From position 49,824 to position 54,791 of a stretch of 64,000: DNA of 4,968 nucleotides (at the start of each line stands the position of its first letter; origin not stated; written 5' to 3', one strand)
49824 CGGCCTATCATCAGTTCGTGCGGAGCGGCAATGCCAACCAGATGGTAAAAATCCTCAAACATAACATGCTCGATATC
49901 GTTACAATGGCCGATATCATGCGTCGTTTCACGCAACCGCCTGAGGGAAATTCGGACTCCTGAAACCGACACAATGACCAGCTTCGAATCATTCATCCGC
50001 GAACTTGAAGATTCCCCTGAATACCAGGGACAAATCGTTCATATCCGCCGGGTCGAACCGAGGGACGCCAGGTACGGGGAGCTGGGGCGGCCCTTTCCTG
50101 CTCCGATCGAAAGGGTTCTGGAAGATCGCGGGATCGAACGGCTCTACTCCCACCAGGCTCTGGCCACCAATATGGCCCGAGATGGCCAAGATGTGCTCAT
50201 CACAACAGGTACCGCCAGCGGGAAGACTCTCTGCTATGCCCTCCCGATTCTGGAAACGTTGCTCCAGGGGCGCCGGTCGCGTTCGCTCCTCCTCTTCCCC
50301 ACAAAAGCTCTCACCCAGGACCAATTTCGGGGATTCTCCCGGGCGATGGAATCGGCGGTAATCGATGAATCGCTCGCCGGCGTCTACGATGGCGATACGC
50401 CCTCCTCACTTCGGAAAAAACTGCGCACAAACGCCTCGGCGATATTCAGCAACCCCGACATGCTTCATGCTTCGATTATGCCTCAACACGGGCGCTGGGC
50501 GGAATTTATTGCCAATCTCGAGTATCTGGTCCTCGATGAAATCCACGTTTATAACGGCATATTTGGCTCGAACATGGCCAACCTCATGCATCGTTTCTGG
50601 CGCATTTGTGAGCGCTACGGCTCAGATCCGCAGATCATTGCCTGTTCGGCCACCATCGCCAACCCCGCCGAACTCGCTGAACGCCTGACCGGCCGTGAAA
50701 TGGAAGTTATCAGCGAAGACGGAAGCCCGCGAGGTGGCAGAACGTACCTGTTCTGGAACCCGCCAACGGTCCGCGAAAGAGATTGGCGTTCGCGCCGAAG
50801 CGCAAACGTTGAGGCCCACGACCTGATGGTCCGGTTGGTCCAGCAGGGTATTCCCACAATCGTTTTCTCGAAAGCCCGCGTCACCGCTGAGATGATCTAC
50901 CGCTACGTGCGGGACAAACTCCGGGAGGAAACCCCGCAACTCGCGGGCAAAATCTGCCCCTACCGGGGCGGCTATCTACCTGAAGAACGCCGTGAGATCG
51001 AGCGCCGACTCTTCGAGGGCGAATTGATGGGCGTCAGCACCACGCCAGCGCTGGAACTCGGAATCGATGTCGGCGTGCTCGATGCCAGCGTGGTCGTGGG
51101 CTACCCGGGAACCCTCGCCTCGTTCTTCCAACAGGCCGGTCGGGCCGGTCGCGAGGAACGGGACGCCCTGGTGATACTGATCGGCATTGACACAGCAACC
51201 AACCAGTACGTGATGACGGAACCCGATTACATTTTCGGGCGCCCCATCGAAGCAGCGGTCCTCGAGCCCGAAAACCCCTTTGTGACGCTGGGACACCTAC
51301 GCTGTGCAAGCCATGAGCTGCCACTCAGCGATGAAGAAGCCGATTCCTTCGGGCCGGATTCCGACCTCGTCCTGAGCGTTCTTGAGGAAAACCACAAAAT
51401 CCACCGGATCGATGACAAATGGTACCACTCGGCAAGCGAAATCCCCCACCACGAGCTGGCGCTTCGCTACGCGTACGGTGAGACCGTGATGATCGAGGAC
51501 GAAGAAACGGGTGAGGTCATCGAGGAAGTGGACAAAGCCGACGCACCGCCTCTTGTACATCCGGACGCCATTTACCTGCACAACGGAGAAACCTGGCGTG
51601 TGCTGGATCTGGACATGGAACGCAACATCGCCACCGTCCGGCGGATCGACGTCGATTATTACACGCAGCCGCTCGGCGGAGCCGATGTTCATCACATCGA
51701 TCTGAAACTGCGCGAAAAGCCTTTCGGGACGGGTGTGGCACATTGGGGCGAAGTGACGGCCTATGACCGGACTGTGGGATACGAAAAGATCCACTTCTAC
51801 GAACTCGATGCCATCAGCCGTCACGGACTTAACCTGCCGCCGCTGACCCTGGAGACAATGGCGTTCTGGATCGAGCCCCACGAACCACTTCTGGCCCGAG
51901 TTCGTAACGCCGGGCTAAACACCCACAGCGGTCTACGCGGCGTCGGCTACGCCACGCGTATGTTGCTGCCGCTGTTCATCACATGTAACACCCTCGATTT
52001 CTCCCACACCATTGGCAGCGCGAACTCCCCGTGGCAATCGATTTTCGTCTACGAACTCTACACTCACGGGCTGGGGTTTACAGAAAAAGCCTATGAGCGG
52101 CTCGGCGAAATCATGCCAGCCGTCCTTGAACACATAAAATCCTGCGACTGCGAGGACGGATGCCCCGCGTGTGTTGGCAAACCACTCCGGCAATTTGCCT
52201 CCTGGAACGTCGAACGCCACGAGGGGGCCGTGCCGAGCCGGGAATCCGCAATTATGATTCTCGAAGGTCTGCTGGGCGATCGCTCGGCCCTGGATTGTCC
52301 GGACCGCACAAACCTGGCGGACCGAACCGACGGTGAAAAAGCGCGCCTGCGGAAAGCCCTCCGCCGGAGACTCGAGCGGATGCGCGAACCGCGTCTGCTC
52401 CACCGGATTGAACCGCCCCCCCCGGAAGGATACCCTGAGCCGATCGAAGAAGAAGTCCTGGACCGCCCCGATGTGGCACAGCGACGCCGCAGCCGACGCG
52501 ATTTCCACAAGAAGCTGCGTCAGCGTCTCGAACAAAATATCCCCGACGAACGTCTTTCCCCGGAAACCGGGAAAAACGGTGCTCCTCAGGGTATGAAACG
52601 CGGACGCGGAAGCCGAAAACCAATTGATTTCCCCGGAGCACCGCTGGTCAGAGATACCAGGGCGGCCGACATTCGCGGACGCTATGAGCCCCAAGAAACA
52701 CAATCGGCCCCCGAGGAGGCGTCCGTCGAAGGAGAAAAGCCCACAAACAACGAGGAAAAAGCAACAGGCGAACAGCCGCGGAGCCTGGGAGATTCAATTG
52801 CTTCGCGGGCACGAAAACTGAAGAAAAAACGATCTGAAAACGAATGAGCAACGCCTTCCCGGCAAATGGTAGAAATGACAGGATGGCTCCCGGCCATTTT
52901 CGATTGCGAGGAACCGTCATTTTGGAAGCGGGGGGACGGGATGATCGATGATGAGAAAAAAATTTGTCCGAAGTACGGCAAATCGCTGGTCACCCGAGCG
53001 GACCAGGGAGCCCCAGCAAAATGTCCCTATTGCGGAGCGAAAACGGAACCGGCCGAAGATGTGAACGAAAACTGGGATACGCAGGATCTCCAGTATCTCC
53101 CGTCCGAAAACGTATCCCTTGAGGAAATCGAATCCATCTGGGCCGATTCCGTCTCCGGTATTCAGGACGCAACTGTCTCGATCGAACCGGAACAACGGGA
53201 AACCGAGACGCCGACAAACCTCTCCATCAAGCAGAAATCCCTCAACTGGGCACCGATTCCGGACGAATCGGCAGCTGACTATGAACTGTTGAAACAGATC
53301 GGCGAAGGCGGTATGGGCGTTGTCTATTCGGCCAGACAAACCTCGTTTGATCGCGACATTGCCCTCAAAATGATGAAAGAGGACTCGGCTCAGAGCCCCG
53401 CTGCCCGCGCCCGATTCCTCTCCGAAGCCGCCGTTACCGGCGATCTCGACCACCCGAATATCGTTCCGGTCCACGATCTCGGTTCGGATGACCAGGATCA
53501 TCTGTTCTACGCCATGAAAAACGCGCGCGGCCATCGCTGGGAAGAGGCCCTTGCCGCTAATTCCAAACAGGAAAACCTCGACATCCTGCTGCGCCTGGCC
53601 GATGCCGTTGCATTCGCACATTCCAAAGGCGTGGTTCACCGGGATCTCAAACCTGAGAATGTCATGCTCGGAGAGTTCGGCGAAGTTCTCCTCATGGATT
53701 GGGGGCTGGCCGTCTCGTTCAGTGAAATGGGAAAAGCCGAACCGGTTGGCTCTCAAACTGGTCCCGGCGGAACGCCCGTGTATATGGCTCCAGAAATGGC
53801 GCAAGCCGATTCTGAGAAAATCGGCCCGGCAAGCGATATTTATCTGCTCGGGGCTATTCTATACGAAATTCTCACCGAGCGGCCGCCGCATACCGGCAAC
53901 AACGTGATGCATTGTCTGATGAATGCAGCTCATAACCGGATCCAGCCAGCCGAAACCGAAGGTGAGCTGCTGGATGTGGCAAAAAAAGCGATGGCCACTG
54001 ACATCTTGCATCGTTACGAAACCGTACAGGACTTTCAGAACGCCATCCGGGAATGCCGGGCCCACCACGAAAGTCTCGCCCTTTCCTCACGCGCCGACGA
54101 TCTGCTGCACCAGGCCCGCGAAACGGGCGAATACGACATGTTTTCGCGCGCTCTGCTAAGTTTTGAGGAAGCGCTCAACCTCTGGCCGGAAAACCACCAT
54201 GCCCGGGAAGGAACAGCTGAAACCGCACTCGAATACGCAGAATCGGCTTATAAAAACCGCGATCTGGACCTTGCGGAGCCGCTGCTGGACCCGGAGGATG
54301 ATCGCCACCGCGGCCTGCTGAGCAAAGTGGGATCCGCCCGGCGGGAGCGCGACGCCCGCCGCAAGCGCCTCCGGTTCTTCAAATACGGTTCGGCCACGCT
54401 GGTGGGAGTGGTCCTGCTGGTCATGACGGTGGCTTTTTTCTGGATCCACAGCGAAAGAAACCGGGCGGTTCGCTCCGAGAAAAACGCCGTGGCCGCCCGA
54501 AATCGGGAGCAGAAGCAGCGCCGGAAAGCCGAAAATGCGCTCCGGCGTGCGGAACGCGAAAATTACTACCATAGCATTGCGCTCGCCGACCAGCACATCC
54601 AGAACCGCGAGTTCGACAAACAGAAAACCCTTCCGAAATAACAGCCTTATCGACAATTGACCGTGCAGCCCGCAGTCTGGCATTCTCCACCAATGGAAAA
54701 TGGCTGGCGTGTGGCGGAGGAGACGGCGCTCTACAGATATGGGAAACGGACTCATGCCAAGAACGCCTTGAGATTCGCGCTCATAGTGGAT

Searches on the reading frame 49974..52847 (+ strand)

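Call 42: search_protein_families(library=pfam, proteins=[window:49974-52847:+], max_evalue=0.0001)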
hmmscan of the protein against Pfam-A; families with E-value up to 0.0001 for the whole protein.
window:49974-52847:+ (957 aa): 5 families
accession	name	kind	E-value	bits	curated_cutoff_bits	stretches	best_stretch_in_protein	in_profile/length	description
PF00270.35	DEAD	-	2.4e-28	99.4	26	1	59-231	2-164/167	DEAD/DEAH box helicase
PF09369.15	MZB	-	3.8e-15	56.8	24.2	1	659-734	3-80/80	MrfA Zn-binding domain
PF22982.3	WHD_HRQ1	-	1.3e-09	39.4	27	1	431-498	2-68/70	ATP-dependent helicase HRQ1, winged helix domain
PF00271.37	Helicase_C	-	1.3e-08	35.5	23.5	1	288-393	9-108/110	Helicase conserved C-terminal domain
PF04851.21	ResIII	-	2.5e-07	31.2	22.5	1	64-228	16-162/164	Type III restriction enzyme, res subunit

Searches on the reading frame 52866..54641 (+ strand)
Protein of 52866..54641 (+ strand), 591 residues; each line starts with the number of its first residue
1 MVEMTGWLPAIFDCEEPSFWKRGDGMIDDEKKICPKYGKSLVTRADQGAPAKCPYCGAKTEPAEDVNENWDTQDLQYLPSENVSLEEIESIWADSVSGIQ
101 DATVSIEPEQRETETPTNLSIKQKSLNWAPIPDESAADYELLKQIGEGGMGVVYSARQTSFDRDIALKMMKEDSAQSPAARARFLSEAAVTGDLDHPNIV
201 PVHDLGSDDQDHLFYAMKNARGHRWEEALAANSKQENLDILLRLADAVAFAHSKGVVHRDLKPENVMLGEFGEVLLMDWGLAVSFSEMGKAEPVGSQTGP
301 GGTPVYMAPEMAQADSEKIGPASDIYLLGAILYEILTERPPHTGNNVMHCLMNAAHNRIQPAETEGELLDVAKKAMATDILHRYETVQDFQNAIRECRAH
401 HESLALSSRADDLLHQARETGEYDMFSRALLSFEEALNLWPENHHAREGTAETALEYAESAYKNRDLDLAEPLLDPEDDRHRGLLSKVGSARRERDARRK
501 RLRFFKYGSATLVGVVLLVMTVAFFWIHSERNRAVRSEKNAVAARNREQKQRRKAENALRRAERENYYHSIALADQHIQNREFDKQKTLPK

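Call 42: search_protein_families(library=pfam, proteins=[window:52866-54641:+], max_evalue=0.0001)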
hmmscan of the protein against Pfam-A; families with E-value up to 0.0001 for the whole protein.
window:52866-54641:+ (591 aa): 2 families
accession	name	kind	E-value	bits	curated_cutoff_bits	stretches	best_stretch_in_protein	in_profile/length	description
PF00069.31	Pkinase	-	3.4e-40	138.6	31.7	1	139-358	1-213/263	Protein kinase domain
PF07714.23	PK_Tyr_Ser-Thr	-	7.2e-25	88.2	23.1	1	140-384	2-249/258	Protein tyrosine and serine/threonine kinase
